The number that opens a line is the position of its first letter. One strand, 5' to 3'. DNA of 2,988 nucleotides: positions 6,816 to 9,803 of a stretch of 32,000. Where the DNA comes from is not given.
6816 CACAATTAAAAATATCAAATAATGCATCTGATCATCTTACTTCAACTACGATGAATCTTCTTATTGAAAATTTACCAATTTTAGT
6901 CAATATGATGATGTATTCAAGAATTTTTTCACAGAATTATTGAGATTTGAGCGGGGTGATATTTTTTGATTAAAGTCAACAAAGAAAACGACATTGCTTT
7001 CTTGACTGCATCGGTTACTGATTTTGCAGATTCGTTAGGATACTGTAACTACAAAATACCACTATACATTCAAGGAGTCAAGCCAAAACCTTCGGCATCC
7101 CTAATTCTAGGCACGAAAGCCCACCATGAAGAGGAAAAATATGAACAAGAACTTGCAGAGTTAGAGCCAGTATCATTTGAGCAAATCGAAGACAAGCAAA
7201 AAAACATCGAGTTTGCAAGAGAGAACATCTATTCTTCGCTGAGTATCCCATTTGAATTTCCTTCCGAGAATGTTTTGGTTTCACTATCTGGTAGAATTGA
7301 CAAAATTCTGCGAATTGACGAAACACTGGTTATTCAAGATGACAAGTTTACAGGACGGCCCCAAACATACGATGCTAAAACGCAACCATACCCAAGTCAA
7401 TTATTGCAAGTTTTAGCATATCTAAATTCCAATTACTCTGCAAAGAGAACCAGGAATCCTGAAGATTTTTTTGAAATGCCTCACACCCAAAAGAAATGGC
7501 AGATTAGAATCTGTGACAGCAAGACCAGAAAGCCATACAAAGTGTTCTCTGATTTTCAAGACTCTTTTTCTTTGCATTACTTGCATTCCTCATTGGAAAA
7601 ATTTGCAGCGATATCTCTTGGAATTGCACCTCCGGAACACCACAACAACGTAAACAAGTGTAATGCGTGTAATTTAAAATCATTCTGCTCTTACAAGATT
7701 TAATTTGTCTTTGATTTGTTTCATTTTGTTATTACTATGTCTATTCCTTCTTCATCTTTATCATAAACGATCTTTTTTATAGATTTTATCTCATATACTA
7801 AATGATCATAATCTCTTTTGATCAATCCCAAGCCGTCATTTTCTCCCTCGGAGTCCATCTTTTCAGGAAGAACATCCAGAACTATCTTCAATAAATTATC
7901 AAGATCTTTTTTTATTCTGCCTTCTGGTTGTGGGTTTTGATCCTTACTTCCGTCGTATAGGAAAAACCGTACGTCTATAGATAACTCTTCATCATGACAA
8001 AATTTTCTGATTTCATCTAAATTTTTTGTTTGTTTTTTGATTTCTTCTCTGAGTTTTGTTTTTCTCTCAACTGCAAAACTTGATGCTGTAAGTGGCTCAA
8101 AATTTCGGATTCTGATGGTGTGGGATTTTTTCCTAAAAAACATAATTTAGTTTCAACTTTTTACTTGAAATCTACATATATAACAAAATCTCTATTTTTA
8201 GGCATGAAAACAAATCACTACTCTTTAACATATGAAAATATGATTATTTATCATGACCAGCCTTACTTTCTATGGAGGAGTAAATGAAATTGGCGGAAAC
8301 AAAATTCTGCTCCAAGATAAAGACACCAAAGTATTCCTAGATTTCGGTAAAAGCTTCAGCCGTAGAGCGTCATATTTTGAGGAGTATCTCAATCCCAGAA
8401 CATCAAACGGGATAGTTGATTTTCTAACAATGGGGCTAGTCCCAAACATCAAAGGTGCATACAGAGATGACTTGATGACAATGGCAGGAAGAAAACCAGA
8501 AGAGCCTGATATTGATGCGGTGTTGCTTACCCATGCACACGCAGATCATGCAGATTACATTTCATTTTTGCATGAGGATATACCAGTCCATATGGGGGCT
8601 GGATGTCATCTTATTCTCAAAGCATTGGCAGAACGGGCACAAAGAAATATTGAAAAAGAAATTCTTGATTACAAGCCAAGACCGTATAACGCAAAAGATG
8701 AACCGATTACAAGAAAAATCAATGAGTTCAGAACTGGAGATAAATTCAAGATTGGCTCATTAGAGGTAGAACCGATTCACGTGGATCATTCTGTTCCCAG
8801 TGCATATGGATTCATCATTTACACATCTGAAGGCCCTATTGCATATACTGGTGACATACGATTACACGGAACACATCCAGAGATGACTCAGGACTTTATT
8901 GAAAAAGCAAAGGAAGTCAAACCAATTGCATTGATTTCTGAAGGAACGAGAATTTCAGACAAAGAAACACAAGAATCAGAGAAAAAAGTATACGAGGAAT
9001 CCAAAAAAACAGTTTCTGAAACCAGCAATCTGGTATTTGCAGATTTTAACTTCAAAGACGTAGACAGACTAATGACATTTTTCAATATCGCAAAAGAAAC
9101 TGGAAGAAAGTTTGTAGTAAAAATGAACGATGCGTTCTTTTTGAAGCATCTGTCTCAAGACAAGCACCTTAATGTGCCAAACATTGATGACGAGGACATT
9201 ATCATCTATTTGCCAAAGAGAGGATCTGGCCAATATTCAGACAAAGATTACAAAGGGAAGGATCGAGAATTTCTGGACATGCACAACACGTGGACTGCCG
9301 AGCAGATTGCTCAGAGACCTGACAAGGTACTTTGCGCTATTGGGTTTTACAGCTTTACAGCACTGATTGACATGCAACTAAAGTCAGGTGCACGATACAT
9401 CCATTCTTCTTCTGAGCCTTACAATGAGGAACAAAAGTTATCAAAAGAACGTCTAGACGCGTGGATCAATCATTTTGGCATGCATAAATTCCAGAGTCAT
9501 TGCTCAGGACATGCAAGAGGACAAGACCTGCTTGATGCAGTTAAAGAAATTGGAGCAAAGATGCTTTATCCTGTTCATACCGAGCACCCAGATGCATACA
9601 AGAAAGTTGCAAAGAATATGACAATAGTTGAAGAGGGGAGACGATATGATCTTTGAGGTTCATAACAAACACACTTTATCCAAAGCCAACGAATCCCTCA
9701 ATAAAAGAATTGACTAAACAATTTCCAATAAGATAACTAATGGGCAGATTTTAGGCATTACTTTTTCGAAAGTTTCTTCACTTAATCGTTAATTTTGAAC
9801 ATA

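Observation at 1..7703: DISARM-like four-gene operon with non-canonical composition: fused helicase-DUF1998, PLD nuclease, orphan protein and Cas4-like nuclease, with no methyltransferase visible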

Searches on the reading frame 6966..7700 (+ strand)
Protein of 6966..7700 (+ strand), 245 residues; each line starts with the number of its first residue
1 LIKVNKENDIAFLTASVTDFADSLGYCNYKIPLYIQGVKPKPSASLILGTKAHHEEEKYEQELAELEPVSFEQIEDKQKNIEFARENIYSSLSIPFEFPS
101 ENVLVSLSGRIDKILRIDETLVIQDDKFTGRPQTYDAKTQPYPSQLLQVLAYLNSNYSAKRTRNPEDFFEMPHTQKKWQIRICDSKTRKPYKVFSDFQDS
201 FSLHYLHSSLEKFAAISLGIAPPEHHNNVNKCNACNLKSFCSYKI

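Call 6: search_protein_families(library=pfam, proteins=[window:6966-7700:+], max_evalue=0.01)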
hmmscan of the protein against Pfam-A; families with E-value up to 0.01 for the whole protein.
window:6966-7700:+ (245 aa): 1 family
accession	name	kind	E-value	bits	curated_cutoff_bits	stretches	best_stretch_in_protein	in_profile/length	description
PF12705.13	PDDEXK_1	-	2.8e-06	27.9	22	1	58-241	102-246/247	PD-(D/E)XK nuclease superfamily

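Call 7: search_protein_families(library=padloc, proteins=[window:6966-7700:+], max_evalue=0.01)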
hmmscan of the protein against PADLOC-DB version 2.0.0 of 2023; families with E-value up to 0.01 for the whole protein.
window:6966-7700:+ (245 aa): 5 families
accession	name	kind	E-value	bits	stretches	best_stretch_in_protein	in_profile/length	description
PDLC01250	Cas4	-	4.7e-05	21.7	1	26-241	11-167/168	"CAS-I,CAS-II,CAS-III,CAS-IV,CAS-V,CAS-VI; acquisition_associated"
PDLC01447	Cas4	-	7.4e-05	21.3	1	25-244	14-160/161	"CAS-I,CAS-II,CAS-III,CAS-IV,CAS-V,CAS-VI; acquisition_associated"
PDLC00944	Cas4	-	0.00023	19.4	0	14-61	3-47/177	Cas4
PDLC01611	Cas4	-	0.0011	17.3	0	206-241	122-156/158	"CAS-I,CAS-II,CAS-III,CAS-IV,CAS-V,CAS-VI; acquisition_associated"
PDLC00943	Cas4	-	0.0011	16.9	0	221-242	158-179/180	CRISPR-associated protein Cas4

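Call 53: find_homologous_proteins(query=window:6966-7700:+, max_evalue=0.001)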
Query window:6966-7700:+ (245 aa): 370 proteins with E <= 0.001 among 748 candidates; the best 120 are listed.
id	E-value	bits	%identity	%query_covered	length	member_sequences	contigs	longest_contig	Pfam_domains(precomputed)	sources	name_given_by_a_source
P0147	2.1e-161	553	100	100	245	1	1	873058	PF12705.14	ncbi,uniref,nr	ncbi:PD-(D/E)XK nuclease family protein [Nitrosopumilus sp.]|uniref:PD-(D/E)XK nuclease family prote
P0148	2.5e-136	471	83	100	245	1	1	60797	PF12705.14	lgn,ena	-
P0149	9.7e-136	469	82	100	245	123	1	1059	PF12705.14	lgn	-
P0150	1.2e-135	469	82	100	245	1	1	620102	PF12705.14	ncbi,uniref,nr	ncbi:MAG: PD-(D/E)XK nuclease family protein [Nitrosopumilus sp.]|uniref:PD-(D/E)XK nuclease family 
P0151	3.9e-135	467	82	100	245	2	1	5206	-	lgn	-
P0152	5.2e-135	467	81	100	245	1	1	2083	-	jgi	-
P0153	1.7e-134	465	81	100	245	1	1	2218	PF12705.14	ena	-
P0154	4.2e-134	464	82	100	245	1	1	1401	-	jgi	jgi:hypothetical protein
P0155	4.3e-134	464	81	100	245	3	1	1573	-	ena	-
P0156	4.3e-134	464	82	100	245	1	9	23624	-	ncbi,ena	-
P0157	6.4e-134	463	82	100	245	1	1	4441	-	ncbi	-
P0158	1.0e-133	462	80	100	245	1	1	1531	-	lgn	-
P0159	1.4e-133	462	83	100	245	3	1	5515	PF12705.14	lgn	-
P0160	1.7e-133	462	82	100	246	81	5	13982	PF12705.14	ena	-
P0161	2.4e-133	461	81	100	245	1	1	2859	PF12705.14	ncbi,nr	ncbi:MAG: PD-(D/E)XK nuclease family protein [Nitrosopumilus sp.]|nr:PD-(D/E)XK nuclease family prot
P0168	2.1e-132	458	80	100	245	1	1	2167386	PF12705.14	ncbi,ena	-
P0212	1.3e-128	446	78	100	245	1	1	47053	PF12705.14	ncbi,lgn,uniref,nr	ncbi:hypothetical protein BD31_I0782 [Candidatus Nitrosopumilus salaria BD31]|uniref:PD-(D/E)XK endo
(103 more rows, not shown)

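Call 54: find_encoding_contigs(protein=P0212, flank=10000, max_places=2)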
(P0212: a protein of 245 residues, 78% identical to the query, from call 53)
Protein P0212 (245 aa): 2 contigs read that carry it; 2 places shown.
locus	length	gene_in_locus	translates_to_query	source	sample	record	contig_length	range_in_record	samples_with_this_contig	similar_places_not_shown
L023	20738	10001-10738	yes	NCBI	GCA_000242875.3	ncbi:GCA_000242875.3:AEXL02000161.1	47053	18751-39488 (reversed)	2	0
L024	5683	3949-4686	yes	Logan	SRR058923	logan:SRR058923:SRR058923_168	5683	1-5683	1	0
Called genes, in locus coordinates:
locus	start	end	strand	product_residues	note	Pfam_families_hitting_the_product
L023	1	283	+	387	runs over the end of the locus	PF00266:Aminotran_5, PF01212:Beta_elim_lyase, PF01041:DegT_DnrJ_EryC1 (weak)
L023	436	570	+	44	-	-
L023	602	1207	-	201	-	PF01844:HNH (weak), PF13395:HNH_4 (weak), PF14279:HNH_5 (weak)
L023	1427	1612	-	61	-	-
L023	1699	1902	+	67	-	-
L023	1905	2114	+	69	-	PF13175:AAA_15, PF13514:AAA_27 (weak), PF02463:SMC_N, PF13555:AAA_29 (weak), PF13476:AAA_23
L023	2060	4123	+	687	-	-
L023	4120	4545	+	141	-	PF27807:DNA_S_mod_dnd_assoc_4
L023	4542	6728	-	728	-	PF00270:DEAD, PF04851:ResIII, PF00271:Helicase_C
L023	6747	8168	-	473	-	-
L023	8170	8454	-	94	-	-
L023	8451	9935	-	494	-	PF12706:Lactamase_B_2 (weak)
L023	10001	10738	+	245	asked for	PF12705:PDDEXK_1 (weak)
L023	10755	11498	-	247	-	PF18480:DUF5615 (weak)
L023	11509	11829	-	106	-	-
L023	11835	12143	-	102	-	PF23858:DUF7220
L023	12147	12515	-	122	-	-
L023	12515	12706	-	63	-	-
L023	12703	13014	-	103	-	-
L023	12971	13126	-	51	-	-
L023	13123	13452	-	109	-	-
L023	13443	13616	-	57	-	-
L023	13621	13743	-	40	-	-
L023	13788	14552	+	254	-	PF19810:HFX_2341_N, PF22662:Csa3_N (weak), PF23400:CARF_Card1 (weak), PF22665:WHD_DUF6293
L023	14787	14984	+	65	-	-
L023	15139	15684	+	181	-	PF26348:SRA_ScoMcrA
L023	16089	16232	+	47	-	-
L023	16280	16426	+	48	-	-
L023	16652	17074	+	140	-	PF00582:Usp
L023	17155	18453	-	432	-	PF00050:Kazal_1, PF07648:Kazal_2 (weak), PF00127:Copper-bind, PF13473:Cupredoxin_1 (weak), PF00127:Copper-bind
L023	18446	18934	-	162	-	PF13513:HEAT_EZ (faint), PF02985:HEAT (faint), PF13646:HEAT_2, PF12717:Cnd1 (faint), PF03130:HEAT_PBS (faint), PF13646:HEAT_2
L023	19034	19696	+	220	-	PF00578:AhpC-TSA (faint), PF08534:Redoxin (faint)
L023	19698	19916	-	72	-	-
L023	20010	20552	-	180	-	-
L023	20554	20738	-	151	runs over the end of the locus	PF00827:Ribosomal_L15e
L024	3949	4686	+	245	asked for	PF12705:PDDEXK_1 (weak)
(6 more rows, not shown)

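Call 55: find_encoding_contigs(protein=P0168, flank=10000, max_places=2)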
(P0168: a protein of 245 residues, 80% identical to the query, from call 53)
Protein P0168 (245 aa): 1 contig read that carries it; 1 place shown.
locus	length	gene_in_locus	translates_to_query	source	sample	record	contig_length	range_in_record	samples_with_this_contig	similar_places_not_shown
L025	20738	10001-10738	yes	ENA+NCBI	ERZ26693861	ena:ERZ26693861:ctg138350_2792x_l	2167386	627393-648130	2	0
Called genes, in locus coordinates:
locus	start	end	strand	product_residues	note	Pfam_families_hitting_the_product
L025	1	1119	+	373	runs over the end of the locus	PF12895:ANAPC3, PF13414:TPR_11 (weak), PF13432:TPR_16, PF14559:TPR_19, PF23914:TPR_CcmH_CycH (weak), PF13414:TPR_11 (weak), PF12895:ANAPC3 (weak), PF00515:TPR_1 (weak), +8 more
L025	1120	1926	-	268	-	PF00581:Rhodanese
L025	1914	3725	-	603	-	PF03460:NIR_SIR_ferr, PF01077:NIR_SIR, PF03460:NIR_SIR_ferr, PF01077:NIR_SIR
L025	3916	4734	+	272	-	PF01946:Thi4, PF00890:FAD_binding_2 (weak), PF01266:DAO (weak), PF01494:FAD_binding_3 (weak), PF03486:HI0933_like (weak), PF07992:Pyr_redox_2, PF12831:FAD_oxidored, PF13450:NAD_binding_8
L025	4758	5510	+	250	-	PF20565:DUF6775, PF22529:DUF7001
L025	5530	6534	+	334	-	PF01134:GIDA (faint), PF01266:DAO (faint), PF07992:Pyr_redox_2, PF12831:FAD_oxidored (faint), PF13738:Pyr_redox_3, PF00070:Pyr_redox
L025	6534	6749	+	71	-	-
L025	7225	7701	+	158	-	-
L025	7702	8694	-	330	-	PF00291:PALP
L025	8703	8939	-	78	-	PF01206:TusA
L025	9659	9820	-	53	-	-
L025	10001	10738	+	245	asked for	PF12705:PDDEXK_1 (weak)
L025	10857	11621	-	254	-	PF19810:HFX_2341_N, PF22662:Csa3_N, PF23400:CARF_Card1 (weak), PF22665:WHD_DUF6293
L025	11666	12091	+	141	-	PF01850:PIN (weak)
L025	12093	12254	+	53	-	-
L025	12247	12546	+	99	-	PF23858:DUF7220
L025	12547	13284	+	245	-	PF18480:DUF5615 (weak)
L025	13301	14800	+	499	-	PF12706:Lactamase_B_2 (weak)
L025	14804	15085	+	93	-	-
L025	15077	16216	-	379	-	PF04851:ResIII (weak), PF00271:Helicase_C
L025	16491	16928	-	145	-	-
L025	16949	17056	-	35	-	-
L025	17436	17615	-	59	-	-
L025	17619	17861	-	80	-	-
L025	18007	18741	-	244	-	PF01996:F420_ligase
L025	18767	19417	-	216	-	PF00702:Hydrolase, PF12710:HAD, PF08282:Hydrolase_3 (faint)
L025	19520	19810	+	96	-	-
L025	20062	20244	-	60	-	-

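Call 62: search_solved_structures(query=window:6966-7700:+, max_evalue=1)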
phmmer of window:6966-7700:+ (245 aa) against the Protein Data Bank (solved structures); distinct sequences matched with E-value up to 1: 3.
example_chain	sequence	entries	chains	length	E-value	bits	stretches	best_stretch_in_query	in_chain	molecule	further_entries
9jhb_B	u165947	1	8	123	0.19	14.6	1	133-210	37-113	CRISPR-associated protein, CT1133 family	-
7kha_K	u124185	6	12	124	0.2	14.6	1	133-210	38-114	CRISPR-associated protein, CT1133 family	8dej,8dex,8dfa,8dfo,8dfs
9jhc_A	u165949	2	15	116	0.25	14.2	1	133-208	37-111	CRISPR-associated protein, CT1133 family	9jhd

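Call 67: search_protein_families(library=ncbifam, proteins=[window:6966-7700:+], max_evalue=1)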
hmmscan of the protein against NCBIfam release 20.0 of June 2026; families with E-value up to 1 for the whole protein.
window:6966-7700:+ (245 aa): 1 family
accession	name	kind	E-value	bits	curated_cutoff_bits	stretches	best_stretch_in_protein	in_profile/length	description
TIGR00372.1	cas4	equivalog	0.0043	16.9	65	0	221-242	158-179/180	CRISPR-associated protein Cas4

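Call 70: predict_structure(alignment_id=A3)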
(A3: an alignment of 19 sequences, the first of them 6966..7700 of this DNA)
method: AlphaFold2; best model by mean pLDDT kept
length: 245 residues; sequences in the alignment: 19
mean_pLDDT: 33.6   pTM: 0.23
mean pLDDT of the five models: 33.6, 33.3, 32.0, 30.0, 29.7
residues with pLDDT >= 90: 0; 70-90: 0; 50-70: 4; < 50: 241
segments of 3 or more residues with pLDDT < 50: 1-122, 124-185, 190-245
pLDDT, mean of each block of 10 residues (from residue 1): 29 26 24 25 32 33 31 30 26 26 39 44 44 32 40 34 31 35 47 39 37 30 38 37 28
secondary structure, 60 per line:
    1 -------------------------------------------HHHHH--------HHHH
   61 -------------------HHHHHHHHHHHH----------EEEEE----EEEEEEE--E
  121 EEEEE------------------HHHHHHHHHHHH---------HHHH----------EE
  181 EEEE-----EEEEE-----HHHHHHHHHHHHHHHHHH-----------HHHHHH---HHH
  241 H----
elements in order: H44-48 H57-60 H80-91 E102-106 E111-117 E120-125 H144-155 H165-168 E179-184 E190-194 H200-217 H229-234 H238-241

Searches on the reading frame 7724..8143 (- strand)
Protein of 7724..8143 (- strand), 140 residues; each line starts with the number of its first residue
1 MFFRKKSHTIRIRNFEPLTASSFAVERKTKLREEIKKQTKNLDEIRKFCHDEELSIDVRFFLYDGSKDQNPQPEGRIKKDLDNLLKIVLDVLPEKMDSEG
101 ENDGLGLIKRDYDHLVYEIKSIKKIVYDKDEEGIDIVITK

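Call 6: search_protein_families(library=pfam, proteins=[window:7724-8143:-], max_evalue=0.01)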
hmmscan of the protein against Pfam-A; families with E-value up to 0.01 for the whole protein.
window:7724-8143:- (140 aa): 2 families
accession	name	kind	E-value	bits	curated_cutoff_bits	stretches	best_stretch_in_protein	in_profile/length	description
PF05866.16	RusA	-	2.1e-05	25.6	22.8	1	29-94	27-94/124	Endodeoxyribonuclease RusA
PF09359.15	VTC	-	0.0097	15.9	23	1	5-53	62-110/235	VTC domain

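Call 7: search_protein_families(library=padloc, proteins=[window:7724-8143:-], max_evalue=0.01)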
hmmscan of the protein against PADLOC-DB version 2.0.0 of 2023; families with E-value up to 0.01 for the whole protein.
window:7724-8143:- (140 aa): 0 families

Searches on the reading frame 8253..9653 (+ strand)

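Call 6: search_protein_families(library=pfam, proteins=[window:8253-9653:+], max_evalue=0.01)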
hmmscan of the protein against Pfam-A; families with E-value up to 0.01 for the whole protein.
window:8253-9653:+ (467 aa): 4 families
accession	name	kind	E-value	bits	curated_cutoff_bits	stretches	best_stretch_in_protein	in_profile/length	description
PF12706.13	Lactamase_B_2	-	1e-14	55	27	1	82-206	25-147/200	Beta-lactamase superfamily domain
PF00753.33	Lactamase_B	-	4.7e-06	27.1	22.7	1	83-210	40-158/196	Metallo-beta-lactamase superfamily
PF07521.17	RMMBL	-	2.6e-05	24.6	21.6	1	415-448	12-45/63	Zn-dependent metallo-hydrolase RNA specificity domain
PF13483.12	Lactamase_B_3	-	0.0062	17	24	0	78-202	28-111/160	Beta-lactamase superfamily domain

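Call 7: search_protein_families(library=padloc, proteins=[window:8253-9653:+], max_evalue=0.01)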
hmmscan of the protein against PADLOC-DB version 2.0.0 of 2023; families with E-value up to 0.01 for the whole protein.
window:8253-9653:+ (467 aa): 0 families
